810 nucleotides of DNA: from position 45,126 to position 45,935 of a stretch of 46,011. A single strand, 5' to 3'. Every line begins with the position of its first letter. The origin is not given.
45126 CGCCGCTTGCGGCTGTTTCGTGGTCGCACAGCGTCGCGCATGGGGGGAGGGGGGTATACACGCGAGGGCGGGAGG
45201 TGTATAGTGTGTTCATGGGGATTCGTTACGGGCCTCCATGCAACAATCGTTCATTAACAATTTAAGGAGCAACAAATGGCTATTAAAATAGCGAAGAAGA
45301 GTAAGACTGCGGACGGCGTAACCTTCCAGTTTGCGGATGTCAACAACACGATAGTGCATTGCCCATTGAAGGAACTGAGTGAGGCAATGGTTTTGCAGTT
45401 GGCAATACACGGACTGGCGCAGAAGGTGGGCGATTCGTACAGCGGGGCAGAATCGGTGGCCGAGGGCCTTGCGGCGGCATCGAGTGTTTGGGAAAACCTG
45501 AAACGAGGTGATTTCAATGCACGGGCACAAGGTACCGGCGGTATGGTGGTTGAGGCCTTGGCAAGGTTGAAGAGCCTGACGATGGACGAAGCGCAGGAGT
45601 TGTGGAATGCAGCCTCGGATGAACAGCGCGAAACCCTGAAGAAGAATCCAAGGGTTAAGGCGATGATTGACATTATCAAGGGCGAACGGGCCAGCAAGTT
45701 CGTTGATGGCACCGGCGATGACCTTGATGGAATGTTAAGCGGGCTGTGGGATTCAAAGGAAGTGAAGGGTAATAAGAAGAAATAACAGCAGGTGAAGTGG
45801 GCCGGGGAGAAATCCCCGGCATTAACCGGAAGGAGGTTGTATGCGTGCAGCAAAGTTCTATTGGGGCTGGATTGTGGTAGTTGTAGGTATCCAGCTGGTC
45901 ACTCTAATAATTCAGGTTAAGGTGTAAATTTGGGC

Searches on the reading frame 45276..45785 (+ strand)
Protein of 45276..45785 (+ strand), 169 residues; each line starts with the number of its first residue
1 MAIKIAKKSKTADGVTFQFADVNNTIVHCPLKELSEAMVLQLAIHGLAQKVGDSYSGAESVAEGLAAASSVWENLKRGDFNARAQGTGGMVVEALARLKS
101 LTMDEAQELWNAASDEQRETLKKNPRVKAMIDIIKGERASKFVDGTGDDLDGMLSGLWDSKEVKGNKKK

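Call 66: search_protein_families(library=phrogs, max_evalue=0.01, proteins=[window:45276-45785:+])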
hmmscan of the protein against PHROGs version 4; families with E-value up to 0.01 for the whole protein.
window:45276-45785:+ (169 aa): 1 family
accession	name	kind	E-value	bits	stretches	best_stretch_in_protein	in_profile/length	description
phrog_24846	-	unknown function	0.0049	18.1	0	55-98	27-69/84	-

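Call 67: search_protein_families(library=pfam, max_evalue=0.01, proteins=[window:45276-45785:+])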
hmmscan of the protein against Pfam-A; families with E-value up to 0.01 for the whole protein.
window:45276-45785:+ (169 aa): 0 families
